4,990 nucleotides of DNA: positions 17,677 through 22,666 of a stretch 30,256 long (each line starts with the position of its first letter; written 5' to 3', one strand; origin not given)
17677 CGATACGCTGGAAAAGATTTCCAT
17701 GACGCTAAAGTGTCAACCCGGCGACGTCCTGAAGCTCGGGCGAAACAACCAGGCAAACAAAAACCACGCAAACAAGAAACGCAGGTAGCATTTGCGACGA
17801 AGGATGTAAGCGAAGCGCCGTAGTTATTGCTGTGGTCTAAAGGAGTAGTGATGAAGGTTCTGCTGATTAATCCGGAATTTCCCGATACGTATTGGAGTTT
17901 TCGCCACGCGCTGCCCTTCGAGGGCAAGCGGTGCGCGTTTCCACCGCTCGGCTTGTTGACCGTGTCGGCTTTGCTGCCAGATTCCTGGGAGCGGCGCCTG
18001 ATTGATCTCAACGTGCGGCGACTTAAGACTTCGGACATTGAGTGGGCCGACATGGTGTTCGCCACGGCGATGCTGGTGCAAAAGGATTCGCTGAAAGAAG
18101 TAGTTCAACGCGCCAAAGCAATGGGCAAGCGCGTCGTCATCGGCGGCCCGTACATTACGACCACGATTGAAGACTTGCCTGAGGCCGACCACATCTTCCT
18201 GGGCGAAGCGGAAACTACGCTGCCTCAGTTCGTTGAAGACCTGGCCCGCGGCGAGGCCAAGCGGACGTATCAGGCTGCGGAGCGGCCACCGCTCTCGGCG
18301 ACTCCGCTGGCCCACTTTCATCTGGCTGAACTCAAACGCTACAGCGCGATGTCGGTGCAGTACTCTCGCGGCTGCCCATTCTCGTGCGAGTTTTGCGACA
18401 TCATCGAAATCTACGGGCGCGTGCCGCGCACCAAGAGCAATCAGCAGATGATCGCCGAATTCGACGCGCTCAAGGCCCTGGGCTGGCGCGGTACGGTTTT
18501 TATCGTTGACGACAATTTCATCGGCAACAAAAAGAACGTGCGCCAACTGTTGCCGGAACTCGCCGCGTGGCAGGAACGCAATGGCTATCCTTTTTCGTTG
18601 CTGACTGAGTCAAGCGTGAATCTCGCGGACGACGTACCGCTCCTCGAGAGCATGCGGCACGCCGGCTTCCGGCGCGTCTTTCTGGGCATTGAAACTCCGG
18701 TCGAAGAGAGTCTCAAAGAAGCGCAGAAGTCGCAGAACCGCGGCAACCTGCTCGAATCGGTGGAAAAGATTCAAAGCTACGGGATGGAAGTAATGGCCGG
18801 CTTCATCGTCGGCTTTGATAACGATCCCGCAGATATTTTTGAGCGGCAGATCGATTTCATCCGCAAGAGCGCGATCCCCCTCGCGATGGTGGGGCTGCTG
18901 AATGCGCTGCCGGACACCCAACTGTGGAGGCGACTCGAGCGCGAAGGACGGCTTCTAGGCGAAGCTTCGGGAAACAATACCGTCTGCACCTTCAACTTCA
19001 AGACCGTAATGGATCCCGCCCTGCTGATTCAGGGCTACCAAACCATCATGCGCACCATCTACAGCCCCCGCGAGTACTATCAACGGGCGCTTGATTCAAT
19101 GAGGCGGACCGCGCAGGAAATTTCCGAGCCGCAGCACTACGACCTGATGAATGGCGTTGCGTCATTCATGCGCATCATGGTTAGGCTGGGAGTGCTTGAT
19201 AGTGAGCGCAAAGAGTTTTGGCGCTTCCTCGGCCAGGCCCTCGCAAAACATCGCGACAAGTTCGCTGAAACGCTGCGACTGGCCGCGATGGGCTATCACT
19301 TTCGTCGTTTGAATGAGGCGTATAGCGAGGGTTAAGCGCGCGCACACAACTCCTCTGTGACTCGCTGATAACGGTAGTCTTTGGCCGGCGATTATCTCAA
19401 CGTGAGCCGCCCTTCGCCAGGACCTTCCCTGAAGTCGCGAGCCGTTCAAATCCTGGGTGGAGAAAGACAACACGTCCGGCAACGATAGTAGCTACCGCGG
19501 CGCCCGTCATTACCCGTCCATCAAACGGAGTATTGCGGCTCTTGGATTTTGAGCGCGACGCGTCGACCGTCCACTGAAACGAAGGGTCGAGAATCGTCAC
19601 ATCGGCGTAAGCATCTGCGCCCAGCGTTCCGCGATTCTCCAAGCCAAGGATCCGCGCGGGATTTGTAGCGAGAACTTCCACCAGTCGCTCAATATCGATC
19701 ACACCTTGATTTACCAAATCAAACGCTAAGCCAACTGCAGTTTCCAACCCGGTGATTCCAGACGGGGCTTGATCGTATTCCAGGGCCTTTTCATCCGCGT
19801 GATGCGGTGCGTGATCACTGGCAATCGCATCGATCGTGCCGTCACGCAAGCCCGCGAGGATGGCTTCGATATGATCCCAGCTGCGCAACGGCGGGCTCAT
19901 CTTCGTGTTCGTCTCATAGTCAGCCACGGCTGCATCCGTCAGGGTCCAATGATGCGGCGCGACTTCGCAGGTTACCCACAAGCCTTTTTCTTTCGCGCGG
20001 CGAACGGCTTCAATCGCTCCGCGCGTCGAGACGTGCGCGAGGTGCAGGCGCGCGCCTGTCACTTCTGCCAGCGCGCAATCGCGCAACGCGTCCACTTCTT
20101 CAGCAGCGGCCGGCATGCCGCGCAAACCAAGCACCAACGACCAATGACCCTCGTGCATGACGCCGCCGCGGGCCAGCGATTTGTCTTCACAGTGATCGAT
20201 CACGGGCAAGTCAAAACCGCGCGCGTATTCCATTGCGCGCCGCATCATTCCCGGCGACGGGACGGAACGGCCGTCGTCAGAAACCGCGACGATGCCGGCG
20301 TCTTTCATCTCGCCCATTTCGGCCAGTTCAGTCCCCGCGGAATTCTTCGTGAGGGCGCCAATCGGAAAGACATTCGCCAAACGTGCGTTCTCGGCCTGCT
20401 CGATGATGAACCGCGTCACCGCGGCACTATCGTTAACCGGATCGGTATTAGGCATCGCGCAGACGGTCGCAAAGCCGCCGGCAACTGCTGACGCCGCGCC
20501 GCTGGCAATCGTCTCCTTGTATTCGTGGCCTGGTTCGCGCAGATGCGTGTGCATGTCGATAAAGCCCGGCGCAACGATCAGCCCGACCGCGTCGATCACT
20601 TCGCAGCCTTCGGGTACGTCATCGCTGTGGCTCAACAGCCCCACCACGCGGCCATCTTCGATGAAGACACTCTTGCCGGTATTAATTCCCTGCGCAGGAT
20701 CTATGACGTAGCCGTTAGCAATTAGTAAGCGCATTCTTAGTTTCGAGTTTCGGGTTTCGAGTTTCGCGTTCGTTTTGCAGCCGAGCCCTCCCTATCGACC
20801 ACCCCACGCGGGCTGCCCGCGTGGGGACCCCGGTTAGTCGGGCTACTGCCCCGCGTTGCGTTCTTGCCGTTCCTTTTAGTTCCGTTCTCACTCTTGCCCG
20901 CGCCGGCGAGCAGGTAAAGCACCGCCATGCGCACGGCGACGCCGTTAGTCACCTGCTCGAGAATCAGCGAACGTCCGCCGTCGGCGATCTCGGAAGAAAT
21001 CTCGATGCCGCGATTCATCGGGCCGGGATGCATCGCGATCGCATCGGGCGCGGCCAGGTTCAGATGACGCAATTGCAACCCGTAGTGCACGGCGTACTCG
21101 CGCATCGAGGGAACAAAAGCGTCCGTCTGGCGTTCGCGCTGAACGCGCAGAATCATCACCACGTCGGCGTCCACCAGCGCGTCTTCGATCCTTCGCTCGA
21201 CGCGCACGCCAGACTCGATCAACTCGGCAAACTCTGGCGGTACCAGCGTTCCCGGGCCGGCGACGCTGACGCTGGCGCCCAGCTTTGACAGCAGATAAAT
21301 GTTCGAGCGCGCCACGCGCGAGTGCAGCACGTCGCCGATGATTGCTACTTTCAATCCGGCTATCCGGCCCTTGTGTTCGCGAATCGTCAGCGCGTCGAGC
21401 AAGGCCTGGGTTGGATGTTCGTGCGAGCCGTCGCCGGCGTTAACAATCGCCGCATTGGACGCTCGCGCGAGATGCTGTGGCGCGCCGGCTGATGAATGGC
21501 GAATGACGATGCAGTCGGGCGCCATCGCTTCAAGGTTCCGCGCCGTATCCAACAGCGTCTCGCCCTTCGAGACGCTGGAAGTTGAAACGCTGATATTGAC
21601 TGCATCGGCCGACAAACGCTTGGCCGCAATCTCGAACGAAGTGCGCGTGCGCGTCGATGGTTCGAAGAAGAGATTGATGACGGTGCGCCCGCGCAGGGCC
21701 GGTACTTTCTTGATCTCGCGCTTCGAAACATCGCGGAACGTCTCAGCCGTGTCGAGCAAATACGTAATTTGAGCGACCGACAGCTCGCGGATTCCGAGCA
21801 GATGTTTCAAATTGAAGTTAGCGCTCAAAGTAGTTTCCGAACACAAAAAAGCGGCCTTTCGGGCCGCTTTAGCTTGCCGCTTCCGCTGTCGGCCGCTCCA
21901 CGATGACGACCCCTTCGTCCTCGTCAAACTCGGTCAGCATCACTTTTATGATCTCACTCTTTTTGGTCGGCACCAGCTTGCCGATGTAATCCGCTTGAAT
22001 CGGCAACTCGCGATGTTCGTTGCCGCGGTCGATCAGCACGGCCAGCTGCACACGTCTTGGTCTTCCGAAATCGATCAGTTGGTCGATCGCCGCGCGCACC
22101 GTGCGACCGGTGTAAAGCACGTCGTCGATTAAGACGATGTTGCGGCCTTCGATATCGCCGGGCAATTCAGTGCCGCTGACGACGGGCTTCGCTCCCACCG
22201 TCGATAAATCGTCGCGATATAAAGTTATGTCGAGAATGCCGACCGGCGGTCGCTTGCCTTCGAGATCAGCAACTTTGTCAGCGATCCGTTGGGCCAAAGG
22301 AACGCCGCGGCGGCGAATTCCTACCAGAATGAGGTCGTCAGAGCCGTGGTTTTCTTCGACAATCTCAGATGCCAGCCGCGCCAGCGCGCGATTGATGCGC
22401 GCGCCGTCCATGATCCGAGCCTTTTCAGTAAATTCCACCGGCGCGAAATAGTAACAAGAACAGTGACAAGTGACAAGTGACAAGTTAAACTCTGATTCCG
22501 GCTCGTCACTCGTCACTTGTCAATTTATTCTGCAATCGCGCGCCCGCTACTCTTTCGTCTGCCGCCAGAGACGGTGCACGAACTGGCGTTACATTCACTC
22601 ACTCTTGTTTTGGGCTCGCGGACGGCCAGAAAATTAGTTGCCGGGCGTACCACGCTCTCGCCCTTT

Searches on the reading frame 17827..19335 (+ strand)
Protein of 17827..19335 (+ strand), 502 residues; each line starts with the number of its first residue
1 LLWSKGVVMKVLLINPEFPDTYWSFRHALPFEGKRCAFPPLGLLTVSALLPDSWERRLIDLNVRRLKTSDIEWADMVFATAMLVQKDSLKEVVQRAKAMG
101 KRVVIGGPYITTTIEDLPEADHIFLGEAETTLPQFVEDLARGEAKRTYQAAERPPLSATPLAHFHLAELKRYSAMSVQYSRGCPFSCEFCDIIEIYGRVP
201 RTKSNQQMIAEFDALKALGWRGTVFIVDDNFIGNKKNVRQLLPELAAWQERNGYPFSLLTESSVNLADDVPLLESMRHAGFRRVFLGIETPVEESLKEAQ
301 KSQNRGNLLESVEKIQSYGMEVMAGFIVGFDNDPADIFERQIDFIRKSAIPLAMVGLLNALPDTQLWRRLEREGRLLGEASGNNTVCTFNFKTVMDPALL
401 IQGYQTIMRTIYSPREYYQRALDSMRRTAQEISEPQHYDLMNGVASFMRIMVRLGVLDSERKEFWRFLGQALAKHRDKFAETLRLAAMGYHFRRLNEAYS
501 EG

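Call 8: search_protein_families(library=pfam, proteins=[window:17827-19335:+], max_evalue=0.01)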
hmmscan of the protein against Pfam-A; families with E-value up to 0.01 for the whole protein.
window:17827-19335:+ (502 aa): 3 families
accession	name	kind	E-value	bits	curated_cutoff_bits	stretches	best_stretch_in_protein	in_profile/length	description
PF13282.11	DUF4070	-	1.3e-34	119.7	22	1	364-499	1-138/144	Domain of unknown function (DUF4070)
PF04055.27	Radical_SAM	-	6.8e-16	59.3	29.5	1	178-344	2-165/166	Radical SAM superfamily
PF02310.24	B12-binding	-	5.3e-12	46.1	32.1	1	39-135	13-120/121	B12 binding domain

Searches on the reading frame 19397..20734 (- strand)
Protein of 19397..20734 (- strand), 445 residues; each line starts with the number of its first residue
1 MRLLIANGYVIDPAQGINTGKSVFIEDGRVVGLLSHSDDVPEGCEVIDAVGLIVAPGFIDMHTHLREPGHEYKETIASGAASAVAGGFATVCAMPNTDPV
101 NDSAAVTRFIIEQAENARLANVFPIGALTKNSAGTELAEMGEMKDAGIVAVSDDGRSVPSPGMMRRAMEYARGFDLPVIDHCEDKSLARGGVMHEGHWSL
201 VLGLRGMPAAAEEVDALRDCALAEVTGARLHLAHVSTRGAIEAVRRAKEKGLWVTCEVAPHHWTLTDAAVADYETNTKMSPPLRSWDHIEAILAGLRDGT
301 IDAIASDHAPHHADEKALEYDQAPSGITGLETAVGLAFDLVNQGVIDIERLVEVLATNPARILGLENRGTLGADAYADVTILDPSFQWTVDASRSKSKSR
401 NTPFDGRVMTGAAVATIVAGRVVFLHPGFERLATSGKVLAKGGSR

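Call 8: search_protein_families(library=pfam, proteins=[window:19397-20734:-], max_evalue=0.01)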
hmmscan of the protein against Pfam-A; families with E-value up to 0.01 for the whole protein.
window:19397-20734:- (445 aa): 3 families
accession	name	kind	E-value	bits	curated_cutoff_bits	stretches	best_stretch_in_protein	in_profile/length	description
PF01979.26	Amidohydro_1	-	2.4e-24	86.7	25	1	53-423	1-345/345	Amidohydrolase family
PF07969.17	Amidohydro_3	-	2.1e-16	60.9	29.7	2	345-424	406-472/472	Amidohydrolase family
PF12890.13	DHOase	-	9.7e-11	42.4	21.2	1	54-238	4-140/142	Dihydro-orotase-like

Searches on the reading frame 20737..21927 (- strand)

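Call 8: search_protein_families(library=pfam, proteins=[window:20737-21927:-], max_evalue=0.01)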
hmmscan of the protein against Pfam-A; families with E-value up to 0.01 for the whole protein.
window:20737-21927:- (396 aa): 2 families
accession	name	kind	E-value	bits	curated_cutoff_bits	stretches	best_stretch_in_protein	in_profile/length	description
PF02729.26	OTCace_N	-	7.9e-49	166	29.9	1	41-184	1-148/148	Aspartate/ornithine carbamoyltransferase, carbamoyl-P binding domain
PF00185.30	OTCace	-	8.7e-26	91.3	29.4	1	191-340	2-157/157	Aspartate/ornithine carbamoyltransferase, Asp/Orn binding domain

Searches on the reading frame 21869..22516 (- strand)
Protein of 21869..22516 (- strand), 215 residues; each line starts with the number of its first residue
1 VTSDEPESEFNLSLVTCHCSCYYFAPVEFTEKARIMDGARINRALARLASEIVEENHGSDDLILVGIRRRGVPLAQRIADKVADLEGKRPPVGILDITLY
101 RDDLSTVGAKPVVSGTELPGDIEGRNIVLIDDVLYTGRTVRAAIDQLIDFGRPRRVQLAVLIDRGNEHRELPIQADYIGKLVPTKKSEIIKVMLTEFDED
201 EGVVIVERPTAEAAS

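Call 8: search_protein_families(library=pfam, proteins=[window:21869-22516:-], max_evalue=0.01)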
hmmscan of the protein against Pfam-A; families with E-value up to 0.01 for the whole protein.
window:21869-22516:- (215 aa): 4 families
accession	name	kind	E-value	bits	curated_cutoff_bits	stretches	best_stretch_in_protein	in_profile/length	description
PF00156.33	Pribosyltran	-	1.3e-22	80.3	26.3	1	36-168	6-130/158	Phosphoribosyl transferase domain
PF14681.12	UPRTase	-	1.7e-07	31.4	27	1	59-162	65-159/206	Uracil phosphoribosyltransferase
PF15609.12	PRTase_2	-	0.00038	20.5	28.8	1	62-168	54-163/188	Phosphoribosyl transferase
PF24390.1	PRTase-CE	-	0.004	17.5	27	1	119-152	103-133/253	PRTase-CE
